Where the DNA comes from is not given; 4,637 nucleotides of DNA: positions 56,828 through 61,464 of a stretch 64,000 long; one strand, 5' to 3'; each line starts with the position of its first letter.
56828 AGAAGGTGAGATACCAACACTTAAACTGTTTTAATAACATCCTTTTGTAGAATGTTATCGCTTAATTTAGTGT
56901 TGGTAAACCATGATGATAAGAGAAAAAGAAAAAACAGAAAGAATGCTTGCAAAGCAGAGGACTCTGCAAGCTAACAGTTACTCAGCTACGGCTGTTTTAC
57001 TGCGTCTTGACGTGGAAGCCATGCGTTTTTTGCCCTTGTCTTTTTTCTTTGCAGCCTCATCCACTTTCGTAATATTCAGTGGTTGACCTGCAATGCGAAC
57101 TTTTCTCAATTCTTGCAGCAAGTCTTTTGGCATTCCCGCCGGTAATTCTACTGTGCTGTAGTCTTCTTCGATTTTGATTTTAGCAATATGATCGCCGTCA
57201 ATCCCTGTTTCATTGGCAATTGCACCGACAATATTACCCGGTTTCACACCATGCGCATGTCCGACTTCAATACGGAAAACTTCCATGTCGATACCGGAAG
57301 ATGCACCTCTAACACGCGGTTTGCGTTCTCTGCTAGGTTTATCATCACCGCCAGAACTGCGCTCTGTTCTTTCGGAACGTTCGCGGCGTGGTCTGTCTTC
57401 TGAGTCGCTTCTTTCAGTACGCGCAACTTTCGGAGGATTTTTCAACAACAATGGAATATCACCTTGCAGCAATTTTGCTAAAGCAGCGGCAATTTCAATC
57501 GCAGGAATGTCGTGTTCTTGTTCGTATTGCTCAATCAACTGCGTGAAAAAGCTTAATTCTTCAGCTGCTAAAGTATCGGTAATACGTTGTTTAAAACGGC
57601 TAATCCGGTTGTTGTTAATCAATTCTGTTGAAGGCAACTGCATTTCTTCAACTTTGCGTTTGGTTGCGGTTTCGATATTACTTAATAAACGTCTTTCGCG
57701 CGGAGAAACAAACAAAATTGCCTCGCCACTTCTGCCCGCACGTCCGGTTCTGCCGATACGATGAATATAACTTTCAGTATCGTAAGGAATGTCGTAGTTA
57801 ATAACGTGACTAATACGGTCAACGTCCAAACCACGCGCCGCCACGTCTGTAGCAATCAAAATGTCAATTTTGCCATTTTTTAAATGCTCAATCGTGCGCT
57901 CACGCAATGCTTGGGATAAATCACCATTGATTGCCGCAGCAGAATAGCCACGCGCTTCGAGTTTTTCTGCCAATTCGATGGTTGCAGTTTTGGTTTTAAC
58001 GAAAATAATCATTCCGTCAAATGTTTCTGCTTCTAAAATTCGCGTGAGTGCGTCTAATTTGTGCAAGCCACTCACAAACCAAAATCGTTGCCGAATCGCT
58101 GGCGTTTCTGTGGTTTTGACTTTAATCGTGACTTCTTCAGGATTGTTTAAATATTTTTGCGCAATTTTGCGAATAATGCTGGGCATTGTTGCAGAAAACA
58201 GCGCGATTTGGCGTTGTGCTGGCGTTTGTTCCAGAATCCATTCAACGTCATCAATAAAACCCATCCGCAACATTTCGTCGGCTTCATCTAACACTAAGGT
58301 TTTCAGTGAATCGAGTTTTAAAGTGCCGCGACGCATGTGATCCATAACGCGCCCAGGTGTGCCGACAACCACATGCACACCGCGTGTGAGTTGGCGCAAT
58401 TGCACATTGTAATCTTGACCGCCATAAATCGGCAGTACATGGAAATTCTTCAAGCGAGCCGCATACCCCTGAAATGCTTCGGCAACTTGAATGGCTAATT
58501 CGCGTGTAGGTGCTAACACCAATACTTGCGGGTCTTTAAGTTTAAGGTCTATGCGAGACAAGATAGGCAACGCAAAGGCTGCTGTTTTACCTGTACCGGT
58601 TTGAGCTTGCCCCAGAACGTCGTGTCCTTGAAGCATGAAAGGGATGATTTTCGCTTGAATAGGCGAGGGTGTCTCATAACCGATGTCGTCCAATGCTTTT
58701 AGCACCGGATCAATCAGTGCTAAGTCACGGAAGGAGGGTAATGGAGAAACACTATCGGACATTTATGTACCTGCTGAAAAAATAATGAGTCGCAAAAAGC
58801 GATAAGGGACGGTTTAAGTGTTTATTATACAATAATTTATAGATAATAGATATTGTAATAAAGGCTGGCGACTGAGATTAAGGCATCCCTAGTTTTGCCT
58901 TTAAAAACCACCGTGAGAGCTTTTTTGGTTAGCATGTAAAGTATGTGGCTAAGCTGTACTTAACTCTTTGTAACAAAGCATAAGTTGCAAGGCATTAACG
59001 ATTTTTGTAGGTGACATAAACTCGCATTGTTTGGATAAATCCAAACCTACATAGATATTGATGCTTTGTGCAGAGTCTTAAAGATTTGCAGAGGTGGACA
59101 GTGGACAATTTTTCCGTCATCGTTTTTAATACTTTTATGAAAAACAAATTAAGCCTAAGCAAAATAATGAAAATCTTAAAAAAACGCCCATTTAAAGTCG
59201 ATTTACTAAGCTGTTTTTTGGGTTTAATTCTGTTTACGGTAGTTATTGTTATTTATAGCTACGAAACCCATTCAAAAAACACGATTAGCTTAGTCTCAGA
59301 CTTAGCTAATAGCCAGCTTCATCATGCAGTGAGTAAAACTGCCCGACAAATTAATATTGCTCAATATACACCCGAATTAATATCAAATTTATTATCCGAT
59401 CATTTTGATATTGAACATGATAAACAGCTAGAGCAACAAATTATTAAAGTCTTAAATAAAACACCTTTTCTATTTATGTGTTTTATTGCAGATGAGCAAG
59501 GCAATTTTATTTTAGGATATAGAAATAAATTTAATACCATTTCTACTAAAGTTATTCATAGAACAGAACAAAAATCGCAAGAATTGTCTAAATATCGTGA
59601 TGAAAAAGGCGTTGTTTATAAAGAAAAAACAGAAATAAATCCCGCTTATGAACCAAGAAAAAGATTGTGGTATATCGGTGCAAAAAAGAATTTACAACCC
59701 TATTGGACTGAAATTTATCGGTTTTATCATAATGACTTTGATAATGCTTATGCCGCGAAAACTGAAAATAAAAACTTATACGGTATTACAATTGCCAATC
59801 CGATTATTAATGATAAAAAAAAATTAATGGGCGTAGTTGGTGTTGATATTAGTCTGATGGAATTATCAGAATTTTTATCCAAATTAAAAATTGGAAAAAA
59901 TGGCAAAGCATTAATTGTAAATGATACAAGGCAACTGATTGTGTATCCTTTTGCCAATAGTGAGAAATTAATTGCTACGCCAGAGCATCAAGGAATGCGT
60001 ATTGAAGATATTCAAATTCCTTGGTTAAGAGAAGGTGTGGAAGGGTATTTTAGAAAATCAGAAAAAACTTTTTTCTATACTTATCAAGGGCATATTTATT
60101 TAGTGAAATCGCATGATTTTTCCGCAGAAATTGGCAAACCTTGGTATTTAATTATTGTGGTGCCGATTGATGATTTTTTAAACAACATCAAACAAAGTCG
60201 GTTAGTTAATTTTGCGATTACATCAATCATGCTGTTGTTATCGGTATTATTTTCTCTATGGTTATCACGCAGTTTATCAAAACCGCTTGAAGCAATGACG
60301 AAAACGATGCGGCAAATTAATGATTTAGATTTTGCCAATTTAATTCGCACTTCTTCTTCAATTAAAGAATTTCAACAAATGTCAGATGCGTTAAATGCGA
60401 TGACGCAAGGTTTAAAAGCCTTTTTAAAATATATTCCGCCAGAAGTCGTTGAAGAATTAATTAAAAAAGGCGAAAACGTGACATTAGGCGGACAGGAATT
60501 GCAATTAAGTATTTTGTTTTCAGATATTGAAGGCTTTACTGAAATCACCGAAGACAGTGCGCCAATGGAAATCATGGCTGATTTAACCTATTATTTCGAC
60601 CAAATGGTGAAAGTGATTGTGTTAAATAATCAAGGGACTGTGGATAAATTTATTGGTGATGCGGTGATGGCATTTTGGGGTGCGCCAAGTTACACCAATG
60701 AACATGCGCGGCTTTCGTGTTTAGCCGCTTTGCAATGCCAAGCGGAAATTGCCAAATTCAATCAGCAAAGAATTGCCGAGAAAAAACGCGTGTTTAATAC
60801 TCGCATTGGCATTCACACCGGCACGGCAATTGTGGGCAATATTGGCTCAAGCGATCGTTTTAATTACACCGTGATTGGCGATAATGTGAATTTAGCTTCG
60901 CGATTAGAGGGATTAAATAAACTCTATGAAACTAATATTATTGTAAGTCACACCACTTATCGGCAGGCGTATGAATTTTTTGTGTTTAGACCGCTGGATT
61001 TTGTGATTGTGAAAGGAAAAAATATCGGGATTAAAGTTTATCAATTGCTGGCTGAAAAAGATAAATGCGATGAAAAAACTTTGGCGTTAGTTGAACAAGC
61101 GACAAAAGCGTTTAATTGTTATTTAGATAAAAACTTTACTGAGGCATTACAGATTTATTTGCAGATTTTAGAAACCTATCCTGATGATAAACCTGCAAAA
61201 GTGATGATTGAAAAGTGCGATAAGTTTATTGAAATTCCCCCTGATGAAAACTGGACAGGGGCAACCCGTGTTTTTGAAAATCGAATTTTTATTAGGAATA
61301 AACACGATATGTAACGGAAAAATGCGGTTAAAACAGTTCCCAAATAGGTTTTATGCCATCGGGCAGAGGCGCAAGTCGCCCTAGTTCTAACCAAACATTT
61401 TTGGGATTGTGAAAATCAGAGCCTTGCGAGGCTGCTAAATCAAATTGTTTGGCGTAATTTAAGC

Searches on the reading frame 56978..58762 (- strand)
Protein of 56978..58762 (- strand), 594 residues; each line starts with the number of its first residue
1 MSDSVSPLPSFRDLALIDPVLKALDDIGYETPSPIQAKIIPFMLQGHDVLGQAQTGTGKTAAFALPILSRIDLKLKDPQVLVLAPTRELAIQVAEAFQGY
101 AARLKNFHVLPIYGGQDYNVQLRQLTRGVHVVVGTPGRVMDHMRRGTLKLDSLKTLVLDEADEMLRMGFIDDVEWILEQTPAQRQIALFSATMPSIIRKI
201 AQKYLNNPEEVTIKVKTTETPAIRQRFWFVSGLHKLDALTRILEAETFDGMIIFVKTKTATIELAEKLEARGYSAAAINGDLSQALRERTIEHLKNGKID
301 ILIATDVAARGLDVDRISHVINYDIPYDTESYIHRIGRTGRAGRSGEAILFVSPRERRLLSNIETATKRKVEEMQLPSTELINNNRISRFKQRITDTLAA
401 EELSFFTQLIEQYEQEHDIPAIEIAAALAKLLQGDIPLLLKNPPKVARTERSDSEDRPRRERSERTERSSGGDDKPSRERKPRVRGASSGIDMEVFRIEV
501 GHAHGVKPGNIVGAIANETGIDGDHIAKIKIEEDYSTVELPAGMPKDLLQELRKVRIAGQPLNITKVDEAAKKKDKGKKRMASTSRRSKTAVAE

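Call 70: search_protein_families(library=pfam, proteins=[window:56978-58762:-], max_evalue=0.00001)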
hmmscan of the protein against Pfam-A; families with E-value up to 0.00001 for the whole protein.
window:56978-58762:- (594 aa): 5 families
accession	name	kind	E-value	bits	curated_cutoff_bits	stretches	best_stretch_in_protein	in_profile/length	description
PF00270.35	DEAD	-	5e-51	173.2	26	1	33-197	1-164/167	DEAD/DEAH box helicase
PF00271.37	Helicase_C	-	1.4e-33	115.8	23.5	1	235-343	2-110/110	Helicase conserved C-terminal domain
PF25399.1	DeaD_dimer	-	5.2e-26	90.9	23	1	377-442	1-66/67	RNA helicase DeaD dimerization domain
PF03880.21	DbpA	-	3.5e-24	85.1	25.6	1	496-565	2-71/72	DbpA RNA binding domain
PF04851.21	ResIII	-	1.5e-07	31.9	22.5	1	48-193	25-162/164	Type III restriction enzyme, res subunit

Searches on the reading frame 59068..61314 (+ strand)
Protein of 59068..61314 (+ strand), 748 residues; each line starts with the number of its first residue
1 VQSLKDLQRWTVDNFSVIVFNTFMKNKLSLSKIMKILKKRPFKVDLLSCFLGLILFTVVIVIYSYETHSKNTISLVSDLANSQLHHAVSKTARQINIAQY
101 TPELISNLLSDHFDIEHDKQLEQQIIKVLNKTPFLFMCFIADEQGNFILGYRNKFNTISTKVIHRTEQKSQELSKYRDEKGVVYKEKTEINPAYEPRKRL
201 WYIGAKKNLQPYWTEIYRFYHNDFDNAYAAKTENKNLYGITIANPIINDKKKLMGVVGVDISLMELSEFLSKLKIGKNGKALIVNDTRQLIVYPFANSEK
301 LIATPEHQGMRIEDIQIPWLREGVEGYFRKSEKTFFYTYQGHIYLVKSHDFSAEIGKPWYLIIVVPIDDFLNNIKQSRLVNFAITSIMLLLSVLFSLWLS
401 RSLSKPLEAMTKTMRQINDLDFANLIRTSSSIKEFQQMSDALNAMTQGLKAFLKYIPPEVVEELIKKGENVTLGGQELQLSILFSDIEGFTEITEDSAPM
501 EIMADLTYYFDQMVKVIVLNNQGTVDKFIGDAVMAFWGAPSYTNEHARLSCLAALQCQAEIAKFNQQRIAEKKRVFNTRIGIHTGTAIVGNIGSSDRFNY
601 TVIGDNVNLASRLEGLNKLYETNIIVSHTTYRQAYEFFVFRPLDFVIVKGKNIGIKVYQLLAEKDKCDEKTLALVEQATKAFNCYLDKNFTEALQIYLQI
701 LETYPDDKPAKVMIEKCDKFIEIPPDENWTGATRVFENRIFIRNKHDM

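Call 70: search_protein_families(library=pfam, proteins=[window:59068-61314:+], max_evalue=0.00001)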
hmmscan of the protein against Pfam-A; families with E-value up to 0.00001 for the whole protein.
window:59068-61314:+ (748 aa): 4 families
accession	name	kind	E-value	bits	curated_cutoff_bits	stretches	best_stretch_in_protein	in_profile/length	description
PF00211.25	Guanylate_cyc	-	3.2e-25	89.2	21.9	1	479-660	8-181/183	Adenylate and Guanylate cyclase catalytic domain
PF02743.24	dCache_1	-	1.2e-17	64.8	45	1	125-363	58-239/240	Cache domain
PF22673.2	MCP-like_PDC_1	-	1.4e-08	35.6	27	1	175-267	36-112/113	Methyl-accepting chemotaxis protein-like, first PDC sensor domain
PF00672.30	HAMP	-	4.3e-06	27.4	25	1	398-450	1-52/53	HAMP domain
